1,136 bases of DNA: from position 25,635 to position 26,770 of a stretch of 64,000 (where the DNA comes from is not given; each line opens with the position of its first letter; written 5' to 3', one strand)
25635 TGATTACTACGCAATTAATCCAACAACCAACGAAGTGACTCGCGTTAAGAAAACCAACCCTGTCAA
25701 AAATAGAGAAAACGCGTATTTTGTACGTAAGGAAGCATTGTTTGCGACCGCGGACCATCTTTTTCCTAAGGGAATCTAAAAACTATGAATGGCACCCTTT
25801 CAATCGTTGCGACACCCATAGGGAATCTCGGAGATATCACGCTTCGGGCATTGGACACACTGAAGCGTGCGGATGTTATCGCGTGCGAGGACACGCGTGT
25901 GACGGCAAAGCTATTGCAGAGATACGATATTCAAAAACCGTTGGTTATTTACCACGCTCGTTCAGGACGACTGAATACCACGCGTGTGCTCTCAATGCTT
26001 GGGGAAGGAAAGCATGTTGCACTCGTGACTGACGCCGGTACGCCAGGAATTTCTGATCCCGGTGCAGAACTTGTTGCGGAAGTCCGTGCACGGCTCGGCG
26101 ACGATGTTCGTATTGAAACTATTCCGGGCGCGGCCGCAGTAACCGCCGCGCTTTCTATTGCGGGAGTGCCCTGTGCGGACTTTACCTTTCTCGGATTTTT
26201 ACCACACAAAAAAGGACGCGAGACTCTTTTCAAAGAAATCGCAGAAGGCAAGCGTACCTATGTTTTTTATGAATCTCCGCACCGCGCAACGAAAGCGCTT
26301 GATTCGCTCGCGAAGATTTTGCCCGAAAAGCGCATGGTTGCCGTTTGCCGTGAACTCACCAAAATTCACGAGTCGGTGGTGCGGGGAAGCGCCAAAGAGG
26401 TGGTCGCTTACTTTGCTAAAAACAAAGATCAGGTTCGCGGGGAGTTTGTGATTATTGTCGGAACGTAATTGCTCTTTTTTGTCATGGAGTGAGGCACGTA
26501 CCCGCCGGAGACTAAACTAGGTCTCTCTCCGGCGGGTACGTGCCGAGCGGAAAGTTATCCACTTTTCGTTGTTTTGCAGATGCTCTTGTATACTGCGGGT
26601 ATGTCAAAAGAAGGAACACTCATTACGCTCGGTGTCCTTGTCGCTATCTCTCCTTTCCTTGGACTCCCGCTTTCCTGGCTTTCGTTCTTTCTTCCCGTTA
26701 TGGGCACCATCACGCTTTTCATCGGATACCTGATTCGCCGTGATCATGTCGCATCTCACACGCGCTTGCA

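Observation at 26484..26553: Hairpin repeat family, copy 2, downstream of rsmI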

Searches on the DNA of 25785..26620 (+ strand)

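Call 39: search_rna_families(source=window, start=26440, end=26620, threshold=evalue, max_evalue=10, show_alignments=4)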
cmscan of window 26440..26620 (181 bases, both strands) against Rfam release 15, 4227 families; matches with E-value up to 10: 14.
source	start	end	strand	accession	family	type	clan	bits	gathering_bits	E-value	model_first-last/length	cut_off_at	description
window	26493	26544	-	RF03878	mir-B6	Gene; miRNA;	-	23.4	89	0.32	8-76/83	no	mir-B6 microRNA precursor family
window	26493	26544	+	RF03878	mir-B6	Gene; miRNA;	-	22.4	89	0.52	8-76/83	no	mir-B6 microRNA precursor family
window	26458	26561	-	RF02989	gntR-DTE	Gene; sRNA;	-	21.6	63.6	0.032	1-119/119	no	gntR-DTE RNA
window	26492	26545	+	RF01061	mir-548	Gene; miRNA;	-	20.5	90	0.094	1-84/84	no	mir-548 microRNA precursor family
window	26489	26548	+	RF00997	mir-942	Gene; miRNA;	-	18.9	100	0.22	1-86/86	no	mir-942 microRNA precursor family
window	26489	26548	-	RF00997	mir-942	Gene; miRNA;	-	16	100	1.3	1-86/86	no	mir-942 microRNA precursor family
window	26492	26545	-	RF02024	mir-1180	Gene; miRNA;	-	16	49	3.3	5-62/68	no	mir-1180 microRNA precursor family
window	26452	26480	+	RF02396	sau-5949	Gene; sRNA;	-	15.8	56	3.7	1-59/59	no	Staphylococcus sRNA sau-5949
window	26499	26538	+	RF01902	MIR439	Gene; miRNA;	-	15.2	90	2.2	1-93/93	no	MIR439 microRNA precursor family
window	26491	26548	+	RF01538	TB11Cs3H1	Gene; snRNA; snoRNA; HACA-box;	-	14.4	50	1.8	1-72/72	no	Trypanosomatid snoRNA TB11Cs3H1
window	26481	26556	+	RF03984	MIR2933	Gene; miRNA;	-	14.4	70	2.1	1-112/112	no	MIR2933 microRNA precursor family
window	26493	26544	+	RF03908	MIR6459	Gene; miRNA;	-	13.4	100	3.6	16-72/87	no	MIR6459 microRNA precursor family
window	26471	26558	+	RF02000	MIR1846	Gene; miRNA;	-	12.7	77.5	9.1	1-110/110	no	MIR1846 microRNA precursor family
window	26517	26562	-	RF01747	msiK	Cis-reg;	-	9.8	33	8.2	1-60/60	no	msiK RNA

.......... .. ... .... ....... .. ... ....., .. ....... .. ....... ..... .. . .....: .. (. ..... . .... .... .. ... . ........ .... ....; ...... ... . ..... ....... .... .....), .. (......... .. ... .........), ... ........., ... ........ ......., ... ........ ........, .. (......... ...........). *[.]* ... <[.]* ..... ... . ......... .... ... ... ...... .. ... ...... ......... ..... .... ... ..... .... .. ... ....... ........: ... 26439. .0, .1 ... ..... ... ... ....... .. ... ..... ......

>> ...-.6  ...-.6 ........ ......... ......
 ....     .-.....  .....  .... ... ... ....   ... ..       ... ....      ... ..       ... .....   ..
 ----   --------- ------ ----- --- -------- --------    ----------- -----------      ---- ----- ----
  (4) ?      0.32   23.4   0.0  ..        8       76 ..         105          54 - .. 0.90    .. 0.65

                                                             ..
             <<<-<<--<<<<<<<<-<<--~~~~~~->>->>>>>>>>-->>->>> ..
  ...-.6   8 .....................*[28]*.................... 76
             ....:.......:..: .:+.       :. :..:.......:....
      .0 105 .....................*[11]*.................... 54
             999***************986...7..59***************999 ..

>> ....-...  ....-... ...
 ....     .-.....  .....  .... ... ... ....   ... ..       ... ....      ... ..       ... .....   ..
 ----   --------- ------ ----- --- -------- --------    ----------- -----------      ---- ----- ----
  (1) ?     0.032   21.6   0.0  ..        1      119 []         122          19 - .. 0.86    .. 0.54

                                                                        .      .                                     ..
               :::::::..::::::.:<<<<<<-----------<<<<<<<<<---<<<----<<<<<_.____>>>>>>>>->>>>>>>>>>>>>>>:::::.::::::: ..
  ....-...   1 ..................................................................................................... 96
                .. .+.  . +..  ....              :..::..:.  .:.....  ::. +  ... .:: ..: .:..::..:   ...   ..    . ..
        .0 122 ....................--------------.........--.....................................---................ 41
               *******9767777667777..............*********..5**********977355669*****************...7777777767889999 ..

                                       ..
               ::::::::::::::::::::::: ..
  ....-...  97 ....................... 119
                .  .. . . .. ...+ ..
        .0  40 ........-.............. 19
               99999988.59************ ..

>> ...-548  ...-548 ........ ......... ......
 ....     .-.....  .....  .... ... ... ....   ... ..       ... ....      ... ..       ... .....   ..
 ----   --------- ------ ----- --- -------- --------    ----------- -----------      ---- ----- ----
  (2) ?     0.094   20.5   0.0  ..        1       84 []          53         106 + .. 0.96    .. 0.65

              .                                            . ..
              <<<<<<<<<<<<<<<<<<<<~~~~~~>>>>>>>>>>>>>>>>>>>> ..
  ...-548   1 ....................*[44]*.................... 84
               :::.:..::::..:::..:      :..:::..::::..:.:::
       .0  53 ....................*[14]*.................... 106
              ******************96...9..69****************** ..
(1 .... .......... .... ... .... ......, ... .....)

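Call 76: search_with_rna_model(model_id=R2, sources=[L029, L030, L031, L032, L033, L096, L217, L218, L219, L220, L221, L222, L223, L099, L101, L104, L105, L107, L109, L110, L113, L118, L120, L121, L122, L126, L129, L130, L132, L134, L135, L136, L138, L139, L140, L144, L147, L148, L153, L155, L158, L159, L160, L161, L162, L165, L167, L168, L169, L170, L171, L174, L175, L176, L179, L183, L186, L187, L189, L196, L198, L210, L213, L215], max_evalue=0.01)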
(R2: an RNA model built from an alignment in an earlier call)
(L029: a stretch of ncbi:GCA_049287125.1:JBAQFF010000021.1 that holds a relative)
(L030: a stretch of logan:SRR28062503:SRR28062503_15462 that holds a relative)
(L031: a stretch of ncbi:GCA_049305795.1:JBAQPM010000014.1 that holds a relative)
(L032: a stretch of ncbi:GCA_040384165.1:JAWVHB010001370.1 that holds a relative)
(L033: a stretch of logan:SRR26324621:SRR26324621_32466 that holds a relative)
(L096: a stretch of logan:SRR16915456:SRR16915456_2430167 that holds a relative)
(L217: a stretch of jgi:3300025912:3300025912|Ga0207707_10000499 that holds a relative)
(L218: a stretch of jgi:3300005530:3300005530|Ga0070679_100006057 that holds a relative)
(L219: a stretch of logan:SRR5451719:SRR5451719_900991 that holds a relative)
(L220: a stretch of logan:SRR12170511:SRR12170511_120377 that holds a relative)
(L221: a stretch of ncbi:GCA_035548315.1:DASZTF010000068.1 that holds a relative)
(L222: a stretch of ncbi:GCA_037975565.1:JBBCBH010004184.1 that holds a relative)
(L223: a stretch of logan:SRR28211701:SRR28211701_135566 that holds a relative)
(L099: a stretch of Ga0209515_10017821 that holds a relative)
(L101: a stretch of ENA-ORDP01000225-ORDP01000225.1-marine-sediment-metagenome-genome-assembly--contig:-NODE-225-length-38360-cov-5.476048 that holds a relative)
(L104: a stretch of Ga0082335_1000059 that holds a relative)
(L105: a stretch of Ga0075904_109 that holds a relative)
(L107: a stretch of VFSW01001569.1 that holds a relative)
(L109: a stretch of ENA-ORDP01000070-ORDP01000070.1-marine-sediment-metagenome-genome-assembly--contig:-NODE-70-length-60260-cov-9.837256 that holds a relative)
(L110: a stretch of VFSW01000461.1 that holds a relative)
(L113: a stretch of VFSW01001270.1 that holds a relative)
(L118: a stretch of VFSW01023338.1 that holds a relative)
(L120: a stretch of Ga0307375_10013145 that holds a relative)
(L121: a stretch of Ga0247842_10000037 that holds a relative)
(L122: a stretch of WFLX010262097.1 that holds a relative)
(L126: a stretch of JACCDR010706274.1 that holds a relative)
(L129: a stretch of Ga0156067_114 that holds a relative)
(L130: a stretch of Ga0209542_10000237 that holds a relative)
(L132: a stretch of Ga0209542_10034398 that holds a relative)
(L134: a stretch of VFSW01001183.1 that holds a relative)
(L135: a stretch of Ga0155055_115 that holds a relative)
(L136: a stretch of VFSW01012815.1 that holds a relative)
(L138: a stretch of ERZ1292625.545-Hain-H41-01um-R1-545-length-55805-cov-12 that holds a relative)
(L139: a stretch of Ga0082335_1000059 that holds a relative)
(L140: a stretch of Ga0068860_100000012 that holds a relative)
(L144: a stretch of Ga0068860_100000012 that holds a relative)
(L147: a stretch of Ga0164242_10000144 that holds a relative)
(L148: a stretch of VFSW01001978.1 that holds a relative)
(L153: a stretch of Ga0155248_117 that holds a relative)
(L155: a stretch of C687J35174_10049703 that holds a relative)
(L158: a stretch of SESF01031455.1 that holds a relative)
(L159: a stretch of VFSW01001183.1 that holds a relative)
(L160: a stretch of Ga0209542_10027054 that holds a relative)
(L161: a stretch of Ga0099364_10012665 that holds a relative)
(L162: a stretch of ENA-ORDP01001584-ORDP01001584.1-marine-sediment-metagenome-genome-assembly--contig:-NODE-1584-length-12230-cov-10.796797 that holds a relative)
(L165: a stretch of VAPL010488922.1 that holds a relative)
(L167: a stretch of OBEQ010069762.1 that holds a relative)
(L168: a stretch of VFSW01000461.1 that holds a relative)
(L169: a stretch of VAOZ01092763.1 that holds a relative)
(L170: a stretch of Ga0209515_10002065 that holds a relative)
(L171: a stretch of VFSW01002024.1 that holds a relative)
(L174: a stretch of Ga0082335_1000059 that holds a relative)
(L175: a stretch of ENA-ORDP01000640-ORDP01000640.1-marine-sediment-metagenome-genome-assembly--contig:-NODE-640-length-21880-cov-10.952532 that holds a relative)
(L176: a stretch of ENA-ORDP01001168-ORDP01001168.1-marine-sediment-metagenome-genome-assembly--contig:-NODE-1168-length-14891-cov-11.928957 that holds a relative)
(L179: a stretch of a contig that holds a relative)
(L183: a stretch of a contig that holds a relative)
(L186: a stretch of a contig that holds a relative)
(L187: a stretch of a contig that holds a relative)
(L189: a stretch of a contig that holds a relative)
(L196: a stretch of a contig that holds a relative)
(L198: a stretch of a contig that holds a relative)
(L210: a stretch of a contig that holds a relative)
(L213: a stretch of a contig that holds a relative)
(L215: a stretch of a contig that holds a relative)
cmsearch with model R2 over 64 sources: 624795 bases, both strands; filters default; matches with E-value up to 0.01: 64.
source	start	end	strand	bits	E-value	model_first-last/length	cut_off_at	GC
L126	4630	4722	+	91.9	1.2e-19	1-93/93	no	0.61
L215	4881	4973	-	89.8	4.2e-19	1-93/93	no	0.6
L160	7295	7387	-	89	6.6e-19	1-93/93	no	0.66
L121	9974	10066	+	87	2.1e-18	1-93/93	no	0.57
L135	13562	13654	-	85.4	5e-18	1-93/93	no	0.59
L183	5147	5239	-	85.4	5e-18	1-93/93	no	0.59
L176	7320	7412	+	84.6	8.2e-18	1-93/93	no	0.57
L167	682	774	+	82.9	2.1e-17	1-93/93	no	0.57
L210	5572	5662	+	82.2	3.2e-17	1-93/93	no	0.67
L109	7649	7741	+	81.9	3.9e-17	1-93/93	no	0.43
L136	9711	9803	+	81.6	4.6e-17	1-93/93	no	0.53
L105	8943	9035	+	80.8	7.4e-17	1-93/93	no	0.63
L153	1059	1151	-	80.8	7.4e-17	1-93/93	no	0.63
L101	5674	5766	-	79.5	1.5e-16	1-93/93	no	0.51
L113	10800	10893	-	78.7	2.4e-16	1-93/93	no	0.53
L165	1643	1735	-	78.2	3.2e-16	1-93/93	no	0.51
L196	480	572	+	78.1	3.3e-16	1-93/93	no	0.52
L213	7062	7154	-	77.9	3.9e-16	1-93/93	no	0.62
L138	572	663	-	77.8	4.2e-16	1-93/93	no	0.54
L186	3669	3759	-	77.3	5.4e-16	1-93/93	no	0.6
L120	5158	5250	+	77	6.6e-16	1-93/93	no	0.52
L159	9538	9630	-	76.3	9.9e-16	1-93/93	no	0.51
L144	6508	6600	+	75.9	1.3e-15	1-93/93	no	0.68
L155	2433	2523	-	75.9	1.3e-15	1-93/93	no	0.53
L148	11675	11767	-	75.7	1.3e-15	1-93/93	no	0.53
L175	3489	3581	+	74.7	2.4e-15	1-93/93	no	0.54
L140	2537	2628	+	73.9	3.9e-15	1-93/93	no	0.58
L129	7534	7624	-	73.6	4.5e-15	1-93/93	no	0.63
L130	34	124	+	73.6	4.5e-15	1-93/93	no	0.63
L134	727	819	+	73.5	4.8e-15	1-93/93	no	0.49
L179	5140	5232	-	72.9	6.7e-15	1-93/93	no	0.52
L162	2380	2471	+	72.8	7.3e-15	1-93/93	no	0.53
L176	7520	7612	+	72.6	8.4e-15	1-93/93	no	0.6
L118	4265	4357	+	72.4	8.9e-15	1-93/93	no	0.52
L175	3636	3729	+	72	1.2e-14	1-93/93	no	0.55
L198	176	268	+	71.9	1.2e-14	1-93/93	no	0.65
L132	4987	5074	+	71.3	1.7e-14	1-93/93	no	0.53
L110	4884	4976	+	71.3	1.7e-14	1-93/93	no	0.6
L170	5485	5576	-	69.3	5.5e-14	1-93/93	no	0.7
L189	9216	9308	-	68.6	8.1e-14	1-93/93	no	0.67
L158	5591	5685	+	65.5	4.8e-13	1-93/93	no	0.49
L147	5818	5910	-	64.7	7.6e-13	1-93/93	no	0.66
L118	5308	5400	+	61.9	3.7e-12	1-93/93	no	0.62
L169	10468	10530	+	61.1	6.2e-12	16-78/93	no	0.52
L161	8617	8711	-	58.7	2.5e-11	1-93/93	no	0.53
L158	6289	6381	+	56.7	7.6e-11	1-93/93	no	0.46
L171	9904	9995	-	54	3.6e-10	1-93/93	no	0.64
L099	1570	1661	+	53.8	4.2e-10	1-93/93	no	0.66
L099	4070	4163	+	53.3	5.4e-10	1-93/93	no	0.55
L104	1422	1513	+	53.1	6e-10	1-93/93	no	0.67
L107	1114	1204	+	51.9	1.3e-09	1-93/93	no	0.7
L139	1500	1589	+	49.7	4.4e-09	1-93/93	no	0.61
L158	5085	5177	-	47.5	1.6e-08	1-93/93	no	0.43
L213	7172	7249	-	47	2e-08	1-93/93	no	0.45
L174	3836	3927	+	45.9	3.8e-08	1-93/93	no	0.67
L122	145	236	+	44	1.1e-07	1-93/93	no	0.53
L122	926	1017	-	43.7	1.4e-07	1-93/93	no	0.55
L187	574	665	+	43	2.1e-07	1-93/93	no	0.55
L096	5317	5373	-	35.1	1.9e-05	36-93/93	5'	0.67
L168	1387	1413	-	33.7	4.4e-05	34-60/93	no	0.67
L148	8878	8967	-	31.2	0.00018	1-93/93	no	0.63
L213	7005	7049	-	29.1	0.0006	25-69/93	no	0.6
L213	7061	7155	+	28.7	0.00075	1-93/93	no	0.63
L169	10365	10457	+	28.3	0.00098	1-93/93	no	0.44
